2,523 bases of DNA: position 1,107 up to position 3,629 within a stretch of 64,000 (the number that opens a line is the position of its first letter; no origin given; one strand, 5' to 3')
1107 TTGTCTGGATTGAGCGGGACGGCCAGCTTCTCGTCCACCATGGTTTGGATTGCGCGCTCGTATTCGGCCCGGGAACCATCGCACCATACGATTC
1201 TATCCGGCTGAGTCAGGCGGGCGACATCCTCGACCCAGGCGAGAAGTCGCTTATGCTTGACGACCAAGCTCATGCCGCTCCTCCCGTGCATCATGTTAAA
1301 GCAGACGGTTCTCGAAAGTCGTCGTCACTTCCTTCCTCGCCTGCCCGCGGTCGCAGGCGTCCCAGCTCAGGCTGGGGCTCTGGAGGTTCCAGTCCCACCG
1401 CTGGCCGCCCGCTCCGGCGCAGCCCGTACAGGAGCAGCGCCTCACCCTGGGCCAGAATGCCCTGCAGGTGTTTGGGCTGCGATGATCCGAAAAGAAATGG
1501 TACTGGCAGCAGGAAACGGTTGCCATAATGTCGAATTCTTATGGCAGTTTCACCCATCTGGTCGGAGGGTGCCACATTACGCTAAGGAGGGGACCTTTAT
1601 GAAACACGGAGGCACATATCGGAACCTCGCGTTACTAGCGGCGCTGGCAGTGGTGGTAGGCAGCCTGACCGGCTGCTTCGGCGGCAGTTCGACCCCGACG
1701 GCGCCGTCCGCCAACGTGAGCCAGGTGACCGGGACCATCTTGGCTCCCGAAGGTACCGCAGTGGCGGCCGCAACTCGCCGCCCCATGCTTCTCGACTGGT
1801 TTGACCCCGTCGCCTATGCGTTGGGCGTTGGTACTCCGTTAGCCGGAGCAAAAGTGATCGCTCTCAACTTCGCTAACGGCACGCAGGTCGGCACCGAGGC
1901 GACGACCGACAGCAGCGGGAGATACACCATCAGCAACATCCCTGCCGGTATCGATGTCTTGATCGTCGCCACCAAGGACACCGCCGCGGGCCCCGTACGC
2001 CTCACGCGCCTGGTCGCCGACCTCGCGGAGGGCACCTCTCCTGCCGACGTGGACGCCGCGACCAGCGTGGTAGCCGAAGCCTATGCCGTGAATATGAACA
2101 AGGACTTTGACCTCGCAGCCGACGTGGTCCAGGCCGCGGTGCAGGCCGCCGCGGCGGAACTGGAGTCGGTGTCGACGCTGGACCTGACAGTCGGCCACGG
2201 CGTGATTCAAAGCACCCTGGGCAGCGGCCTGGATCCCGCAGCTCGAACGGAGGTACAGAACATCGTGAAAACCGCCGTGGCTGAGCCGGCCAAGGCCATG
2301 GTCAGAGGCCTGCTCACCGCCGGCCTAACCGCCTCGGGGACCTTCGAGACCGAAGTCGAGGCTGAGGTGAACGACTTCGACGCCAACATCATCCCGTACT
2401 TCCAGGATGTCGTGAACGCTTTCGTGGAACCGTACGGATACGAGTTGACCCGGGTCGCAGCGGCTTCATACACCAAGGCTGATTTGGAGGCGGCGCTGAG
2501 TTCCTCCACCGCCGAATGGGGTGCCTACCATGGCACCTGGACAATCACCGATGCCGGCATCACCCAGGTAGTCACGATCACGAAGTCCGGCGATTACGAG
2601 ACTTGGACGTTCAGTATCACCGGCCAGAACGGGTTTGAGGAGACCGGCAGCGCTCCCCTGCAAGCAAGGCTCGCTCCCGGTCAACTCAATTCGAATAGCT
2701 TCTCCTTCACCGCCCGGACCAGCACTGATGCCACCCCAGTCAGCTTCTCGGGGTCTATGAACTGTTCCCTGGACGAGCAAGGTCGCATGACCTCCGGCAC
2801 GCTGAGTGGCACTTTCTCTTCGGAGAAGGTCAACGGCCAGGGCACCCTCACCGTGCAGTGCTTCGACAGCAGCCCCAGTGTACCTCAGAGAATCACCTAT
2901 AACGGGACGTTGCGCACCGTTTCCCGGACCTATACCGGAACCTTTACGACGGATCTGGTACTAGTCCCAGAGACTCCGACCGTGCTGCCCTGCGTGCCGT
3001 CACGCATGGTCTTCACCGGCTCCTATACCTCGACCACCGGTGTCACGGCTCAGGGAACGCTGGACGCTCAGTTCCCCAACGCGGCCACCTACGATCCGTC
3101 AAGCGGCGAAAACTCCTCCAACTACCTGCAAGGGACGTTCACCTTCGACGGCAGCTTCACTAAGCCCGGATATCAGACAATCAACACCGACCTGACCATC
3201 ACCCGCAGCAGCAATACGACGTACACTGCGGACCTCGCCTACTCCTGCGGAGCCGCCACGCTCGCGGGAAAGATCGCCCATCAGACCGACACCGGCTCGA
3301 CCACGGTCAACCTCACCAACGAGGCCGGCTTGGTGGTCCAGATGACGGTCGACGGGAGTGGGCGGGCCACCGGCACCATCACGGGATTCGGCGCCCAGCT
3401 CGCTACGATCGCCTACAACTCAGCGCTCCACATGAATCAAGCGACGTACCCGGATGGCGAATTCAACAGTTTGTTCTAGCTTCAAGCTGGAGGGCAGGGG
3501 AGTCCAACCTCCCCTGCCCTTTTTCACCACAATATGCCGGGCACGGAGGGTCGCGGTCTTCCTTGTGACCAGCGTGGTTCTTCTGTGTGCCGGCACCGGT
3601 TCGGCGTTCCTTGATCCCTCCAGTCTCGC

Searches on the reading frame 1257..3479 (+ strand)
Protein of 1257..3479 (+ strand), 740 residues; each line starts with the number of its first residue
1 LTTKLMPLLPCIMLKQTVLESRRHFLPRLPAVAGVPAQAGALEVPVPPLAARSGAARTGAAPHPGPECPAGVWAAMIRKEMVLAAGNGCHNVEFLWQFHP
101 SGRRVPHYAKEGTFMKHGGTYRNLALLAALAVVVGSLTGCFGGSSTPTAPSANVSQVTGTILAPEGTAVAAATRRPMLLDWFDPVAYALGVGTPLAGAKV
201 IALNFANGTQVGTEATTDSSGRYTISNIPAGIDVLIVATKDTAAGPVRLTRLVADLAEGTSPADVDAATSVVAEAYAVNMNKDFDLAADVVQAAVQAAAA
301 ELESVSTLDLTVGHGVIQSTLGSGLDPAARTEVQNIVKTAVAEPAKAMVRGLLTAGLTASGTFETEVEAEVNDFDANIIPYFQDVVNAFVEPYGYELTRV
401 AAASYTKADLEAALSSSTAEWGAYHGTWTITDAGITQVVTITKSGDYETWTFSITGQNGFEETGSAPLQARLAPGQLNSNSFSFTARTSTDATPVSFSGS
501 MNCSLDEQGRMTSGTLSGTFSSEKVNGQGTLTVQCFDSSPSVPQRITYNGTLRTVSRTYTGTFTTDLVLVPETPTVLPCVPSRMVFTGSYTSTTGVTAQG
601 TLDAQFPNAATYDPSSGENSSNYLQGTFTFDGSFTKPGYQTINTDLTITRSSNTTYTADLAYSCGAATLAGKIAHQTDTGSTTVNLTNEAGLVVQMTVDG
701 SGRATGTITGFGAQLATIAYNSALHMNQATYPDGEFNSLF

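Call 61: search_protein_families(library=pfam, proteins=[window:1257-3479:+])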
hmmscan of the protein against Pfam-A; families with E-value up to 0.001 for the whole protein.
window:1257-3479:+ (740 aa): 1 family
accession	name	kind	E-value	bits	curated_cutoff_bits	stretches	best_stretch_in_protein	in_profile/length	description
PF13620.12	CarboxypepD_reg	-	1.8e-06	28.6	32.3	1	192-238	11-55/82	Carboxypeptidase regulatory-like domain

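Call 64: search_protein_families(library=padloc, proteins=[window:1257-3479:+], max_evalue=0.001)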
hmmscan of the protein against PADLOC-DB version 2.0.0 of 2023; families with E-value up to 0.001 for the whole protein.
window:1257-3479:+ (740 aa): 0 families
